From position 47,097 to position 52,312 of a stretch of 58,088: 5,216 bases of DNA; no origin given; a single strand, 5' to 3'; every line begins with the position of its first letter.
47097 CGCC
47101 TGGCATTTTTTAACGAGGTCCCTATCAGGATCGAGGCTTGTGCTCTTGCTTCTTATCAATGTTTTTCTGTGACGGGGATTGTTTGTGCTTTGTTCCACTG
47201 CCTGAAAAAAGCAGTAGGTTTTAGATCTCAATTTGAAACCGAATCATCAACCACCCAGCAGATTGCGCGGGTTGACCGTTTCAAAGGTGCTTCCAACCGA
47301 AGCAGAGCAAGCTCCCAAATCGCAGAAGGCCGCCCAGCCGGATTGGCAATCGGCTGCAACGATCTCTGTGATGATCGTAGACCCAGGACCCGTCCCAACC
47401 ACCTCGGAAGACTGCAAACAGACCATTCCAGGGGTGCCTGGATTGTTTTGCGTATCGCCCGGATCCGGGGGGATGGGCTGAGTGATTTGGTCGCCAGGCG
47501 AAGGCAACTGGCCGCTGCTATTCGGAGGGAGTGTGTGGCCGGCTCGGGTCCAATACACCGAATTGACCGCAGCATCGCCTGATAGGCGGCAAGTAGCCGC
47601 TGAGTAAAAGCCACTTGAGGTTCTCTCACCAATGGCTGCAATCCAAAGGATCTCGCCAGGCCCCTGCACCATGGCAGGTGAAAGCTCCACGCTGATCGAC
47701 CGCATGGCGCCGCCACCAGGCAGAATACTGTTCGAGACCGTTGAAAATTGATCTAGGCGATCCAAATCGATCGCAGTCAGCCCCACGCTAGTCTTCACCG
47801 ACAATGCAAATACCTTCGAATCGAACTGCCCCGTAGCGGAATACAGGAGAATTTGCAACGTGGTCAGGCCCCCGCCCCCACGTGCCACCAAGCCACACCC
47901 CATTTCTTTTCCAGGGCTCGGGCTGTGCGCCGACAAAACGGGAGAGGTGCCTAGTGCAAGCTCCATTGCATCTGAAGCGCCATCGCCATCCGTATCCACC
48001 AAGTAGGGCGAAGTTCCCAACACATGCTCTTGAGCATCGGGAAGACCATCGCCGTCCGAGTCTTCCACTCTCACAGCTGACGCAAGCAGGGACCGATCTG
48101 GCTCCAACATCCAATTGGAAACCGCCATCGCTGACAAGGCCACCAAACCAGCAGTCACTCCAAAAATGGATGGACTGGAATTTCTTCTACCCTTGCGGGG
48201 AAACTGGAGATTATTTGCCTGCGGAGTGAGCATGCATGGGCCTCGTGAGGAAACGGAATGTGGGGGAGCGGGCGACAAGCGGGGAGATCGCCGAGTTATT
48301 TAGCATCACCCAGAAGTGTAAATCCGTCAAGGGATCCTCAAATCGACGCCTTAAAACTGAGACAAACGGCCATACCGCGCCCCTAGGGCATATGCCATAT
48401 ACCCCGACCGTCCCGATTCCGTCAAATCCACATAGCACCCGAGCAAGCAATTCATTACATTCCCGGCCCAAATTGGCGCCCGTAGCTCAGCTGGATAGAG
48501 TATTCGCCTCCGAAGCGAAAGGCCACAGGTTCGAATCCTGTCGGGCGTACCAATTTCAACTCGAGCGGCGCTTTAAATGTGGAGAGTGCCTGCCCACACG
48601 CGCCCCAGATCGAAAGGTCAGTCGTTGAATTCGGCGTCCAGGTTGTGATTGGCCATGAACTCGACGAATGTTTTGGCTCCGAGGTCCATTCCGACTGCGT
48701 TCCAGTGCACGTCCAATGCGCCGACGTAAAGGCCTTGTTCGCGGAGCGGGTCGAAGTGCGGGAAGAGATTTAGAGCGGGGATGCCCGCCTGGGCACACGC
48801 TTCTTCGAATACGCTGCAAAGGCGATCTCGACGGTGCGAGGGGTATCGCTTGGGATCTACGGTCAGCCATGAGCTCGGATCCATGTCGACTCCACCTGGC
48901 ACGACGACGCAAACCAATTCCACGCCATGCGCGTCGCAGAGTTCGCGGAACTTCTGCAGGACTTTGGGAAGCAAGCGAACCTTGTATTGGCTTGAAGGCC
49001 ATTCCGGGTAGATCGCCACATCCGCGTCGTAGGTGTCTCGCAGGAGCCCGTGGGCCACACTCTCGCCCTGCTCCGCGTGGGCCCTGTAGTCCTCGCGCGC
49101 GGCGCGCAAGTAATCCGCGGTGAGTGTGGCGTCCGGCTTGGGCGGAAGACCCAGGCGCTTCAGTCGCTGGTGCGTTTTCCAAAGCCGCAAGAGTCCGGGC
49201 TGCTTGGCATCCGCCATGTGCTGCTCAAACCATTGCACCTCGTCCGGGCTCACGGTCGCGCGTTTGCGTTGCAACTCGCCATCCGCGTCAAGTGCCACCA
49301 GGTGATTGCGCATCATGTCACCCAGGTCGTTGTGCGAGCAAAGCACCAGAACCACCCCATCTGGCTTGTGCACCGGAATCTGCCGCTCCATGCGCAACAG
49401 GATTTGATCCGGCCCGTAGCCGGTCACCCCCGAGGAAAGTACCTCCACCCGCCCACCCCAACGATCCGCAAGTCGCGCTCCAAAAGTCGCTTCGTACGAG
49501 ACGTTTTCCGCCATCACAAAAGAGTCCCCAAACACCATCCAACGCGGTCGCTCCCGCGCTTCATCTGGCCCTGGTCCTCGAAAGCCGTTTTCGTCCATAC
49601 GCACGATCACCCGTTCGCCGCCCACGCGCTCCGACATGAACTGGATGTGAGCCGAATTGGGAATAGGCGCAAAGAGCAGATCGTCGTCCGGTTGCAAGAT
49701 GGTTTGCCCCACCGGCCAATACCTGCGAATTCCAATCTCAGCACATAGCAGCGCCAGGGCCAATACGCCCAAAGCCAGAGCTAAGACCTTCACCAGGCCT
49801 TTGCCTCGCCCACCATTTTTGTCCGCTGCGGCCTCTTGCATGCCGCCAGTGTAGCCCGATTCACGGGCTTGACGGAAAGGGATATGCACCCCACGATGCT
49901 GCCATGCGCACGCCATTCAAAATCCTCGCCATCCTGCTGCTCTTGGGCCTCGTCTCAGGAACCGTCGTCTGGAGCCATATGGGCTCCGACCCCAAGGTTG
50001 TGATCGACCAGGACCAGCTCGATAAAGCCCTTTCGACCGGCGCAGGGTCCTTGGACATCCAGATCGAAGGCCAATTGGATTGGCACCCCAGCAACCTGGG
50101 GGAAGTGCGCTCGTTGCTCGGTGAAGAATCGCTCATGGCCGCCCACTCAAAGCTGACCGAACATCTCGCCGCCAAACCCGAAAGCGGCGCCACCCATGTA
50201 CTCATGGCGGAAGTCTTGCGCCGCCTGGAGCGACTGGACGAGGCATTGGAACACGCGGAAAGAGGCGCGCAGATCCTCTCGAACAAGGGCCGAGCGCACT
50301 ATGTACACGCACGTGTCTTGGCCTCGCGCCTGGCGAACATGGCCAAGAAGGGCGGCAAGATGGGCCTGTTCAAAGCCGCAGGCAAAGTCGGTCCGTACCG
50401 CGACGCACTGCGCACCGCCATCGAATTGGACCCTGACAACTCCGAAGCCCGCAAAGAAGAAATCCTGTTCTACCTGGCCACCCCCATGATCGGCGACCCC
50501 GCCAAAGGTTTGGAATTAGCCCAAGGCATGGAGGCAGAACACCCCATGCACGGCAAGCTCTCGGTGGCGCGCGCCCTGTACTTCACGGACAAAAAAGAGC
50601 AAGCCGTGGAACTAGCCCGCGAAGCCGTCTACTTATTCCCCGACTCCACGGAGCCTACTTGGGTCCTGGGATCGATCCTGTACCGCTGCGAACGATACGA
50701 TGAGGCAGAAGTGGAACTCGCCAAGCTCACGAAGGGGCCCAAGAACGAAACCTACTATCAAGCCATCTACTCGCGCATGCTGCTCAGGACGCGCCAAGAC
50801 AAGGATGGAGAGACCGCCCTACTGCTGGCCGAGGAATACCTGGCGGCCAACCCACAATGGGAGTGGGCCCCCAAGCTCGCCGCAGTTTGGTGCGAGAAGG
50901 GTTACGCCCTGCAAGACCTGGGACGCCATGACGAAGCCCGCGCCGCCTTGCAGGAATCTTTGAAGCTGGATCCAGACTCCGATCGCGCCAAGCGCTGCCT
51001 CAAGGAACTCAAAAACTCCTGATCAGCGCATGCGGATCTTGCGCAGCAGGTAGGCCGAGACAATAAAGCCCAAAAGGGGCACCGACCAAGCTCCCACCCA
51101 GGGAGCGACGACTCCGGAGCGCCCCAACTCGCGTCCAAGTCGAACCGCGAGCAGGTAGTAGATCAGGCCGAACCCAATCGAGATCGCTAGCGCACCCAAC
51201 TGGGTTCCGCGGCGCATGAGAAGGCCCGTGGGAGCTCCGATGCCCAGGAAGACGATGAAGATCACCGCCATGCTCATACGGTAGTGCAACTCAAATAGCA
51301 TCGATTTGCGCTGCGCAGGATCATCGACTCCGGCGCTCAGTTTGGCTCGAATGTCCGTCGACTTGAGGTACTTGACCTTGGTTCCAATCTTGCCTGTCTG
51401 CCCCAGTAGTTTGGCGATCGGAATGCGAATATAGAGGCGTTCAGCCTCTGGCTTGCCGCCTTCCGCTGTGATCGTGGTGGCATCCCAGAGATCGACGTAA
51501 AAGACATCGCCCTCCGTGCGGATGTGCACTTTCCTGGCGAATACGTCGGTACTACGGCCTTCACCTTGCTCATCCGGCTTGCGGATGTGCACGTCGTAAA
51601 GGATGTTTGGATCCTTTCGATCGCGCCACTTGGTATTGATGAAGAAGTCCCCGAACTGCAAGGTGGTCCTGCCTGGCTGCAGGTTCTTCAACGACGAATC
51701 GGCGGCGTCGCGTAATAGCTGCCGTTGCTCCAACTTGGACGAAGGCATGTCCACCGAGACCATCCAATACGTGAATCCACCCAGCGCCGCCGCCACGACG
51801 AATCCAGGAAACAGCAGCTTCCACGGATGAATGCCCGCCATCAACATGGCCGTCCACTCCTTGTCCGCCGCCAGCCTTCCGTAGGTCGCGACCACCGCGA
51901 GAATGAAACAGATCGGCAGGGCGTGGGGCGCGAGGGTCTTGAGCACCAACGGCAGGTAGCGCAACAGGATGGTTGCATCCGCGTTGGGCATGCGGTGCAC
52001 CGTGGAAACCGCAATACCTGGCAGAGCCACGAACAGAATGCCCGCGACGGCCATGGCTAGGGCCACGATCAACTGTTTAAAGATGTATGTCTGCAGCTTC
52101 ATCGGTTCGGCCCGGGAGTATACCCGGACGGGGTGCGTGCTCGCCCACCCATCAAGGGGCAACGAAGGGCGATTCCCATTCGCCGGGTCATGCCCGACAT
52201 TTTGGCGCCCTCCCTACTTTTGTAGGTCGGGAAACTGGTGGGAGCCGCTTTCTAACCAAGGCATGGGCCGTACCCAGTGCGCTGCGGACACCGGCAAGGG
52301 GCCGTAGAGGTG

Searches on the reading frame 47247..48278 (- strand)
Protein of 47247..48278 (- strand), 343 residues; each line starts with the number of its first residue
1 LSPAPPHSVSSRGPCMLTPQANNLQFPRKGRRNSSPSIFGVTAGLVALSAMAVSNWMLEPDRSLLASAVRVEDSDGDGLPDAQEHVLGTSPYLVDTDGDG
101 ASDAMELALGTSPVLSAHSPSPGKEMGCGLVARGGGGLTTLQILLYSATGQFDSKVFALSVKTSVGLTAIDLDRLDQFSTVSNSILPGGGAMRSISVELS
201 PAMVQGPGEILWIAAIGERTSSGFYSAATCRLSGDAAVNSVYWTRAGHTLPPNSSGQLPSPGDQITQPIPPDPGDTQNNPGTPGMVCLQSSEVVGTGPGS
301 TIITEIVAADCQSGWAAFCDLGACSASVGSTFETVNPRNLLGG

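Call 62: search_protein_families(library=pfam, proteins=[window:47247-48278:-], max_evalue=0.00001)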
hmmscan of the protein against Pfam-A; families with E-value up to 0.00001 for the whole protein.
window:47247-48278:- (343 aa): 1 family
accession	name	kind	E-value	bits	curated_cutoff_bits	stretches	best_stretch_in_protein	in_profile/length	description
PF18884.5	TSP3_bac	-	1.4e-09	38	25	0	95-111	1-17/22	Bacterial TSP3 repeat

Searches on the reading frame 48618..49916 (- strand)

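Call 62: search_protein_families(library=pfam, proteins=[window:48618-49916:-], max_evalue=0.00001)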
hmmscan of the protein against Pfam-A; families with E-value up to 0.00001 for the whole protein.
window:48618-49916:- (432 aa): 2 families
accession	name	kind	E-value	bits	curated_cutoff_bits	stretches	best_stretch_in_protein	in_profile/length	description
PF13472.12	Lipase_GDSL_2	-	7.4e-11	43.3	32.9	0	128-287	1-141/178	GDSL-like Lipase/Acylhydrolase family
PF16822.11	ALGX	-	5.3e-06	26.7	26.5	0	319-424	31-133/268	SGNH hydrolase-like domain, acetyltransferase AlgX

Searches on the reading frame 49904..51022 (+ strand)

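Call 62: search_protein_families(library=pfam, proteins=[window:49904-51022:+], max_evalue=0.00001)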
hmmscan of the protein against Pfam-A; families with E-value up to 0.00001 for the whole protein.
window:49904-51022:+ (372 aa): 12 families
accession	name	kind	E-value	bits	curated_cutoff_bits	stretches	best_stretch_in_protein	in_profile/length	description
PF07719.23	TPR_2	-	1e-15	56.9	27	1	326-358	1-33/34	Tetratricopeptide repeat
PF00515.34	TPR_1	-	5.3e-15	55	27.8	1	326-358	1-33/34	Tetratricopeptide repeat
PF13181.12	TPR_8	-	1.3e-14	53.5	25.7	1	327-358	2-33/34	Tetratricopeptide repeat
PF14559.12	TPR_19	-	6.5e-13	49.3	25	0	232-291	8-67/68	Tetratricopeptide repeat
PF13428.12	TPR_14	-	1.9e-12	47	23.5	0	333-366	8-41/44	Tetratricopeptide repeat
PF13432.12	TPR_16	-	2.8e-12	47.3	32.7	0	331-363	2-34/65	Tetratricopeptide repeat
PF13424.12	TPR_12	-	1.7e-09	38.1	30.1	0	326-360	3-42/77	Tetratricopeptide repeat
PF13414.12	TPR_11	-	6.1e-08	32.7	26.8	0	333-362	1-30/42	TPR repeat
PF13431.12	TPR_17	-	7.2e-08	32.6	24.4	0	321-347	8-34/34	Tetratricopeptide repeat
PF12895.13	ANAPC3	-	9.8e-07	29.4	27.2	0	80-119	42-80/82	Anaphase-promoting complex, cyclosome, subunit 3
PF13374.12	TPR_10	-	1.5e-06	28.4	27.5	0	333-354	9-30/42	Tetratricopeptide repeat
PF13174.12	TPR_6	-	5.4e-06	27.2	26.3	0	333-359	7-33/33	Tetratricopeptide repeat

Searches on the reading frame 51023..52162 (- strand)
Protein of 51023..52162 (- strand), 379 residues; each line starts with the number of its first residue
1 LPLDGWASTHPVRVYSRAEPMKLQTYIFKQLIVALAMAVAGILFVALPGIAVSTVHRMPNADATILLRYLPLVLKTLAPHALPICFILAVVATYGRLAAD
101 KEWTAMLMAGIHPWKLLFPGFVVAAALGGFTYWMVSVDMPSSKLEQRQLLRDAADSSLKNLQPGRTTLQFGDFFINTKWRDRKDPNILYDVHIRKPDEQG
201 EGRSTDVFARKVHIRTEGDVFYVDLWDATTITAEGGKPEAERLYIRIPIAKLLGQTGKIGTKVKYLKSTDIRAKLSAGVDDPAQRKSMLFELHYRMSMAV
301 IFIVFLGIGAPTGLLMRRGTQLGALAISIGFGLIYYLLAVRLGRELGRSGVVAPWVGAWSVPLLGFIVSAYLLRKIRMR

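Call 62: search_protein_families(library=pfam, proteins=[window:51023-52162:-], max_evalue=0.00001)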
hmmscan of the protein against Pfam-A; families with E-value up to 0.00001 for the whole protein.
window:51023-52162:- (379 aa): 1 family
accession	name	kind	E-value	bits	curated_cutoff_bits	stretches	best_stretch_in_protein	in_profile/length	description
PF03739.19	LptF_LptG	-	1e-46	160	27.9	1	26-375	2-353/353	Lipopolysaccharide export system permease LptF/LptG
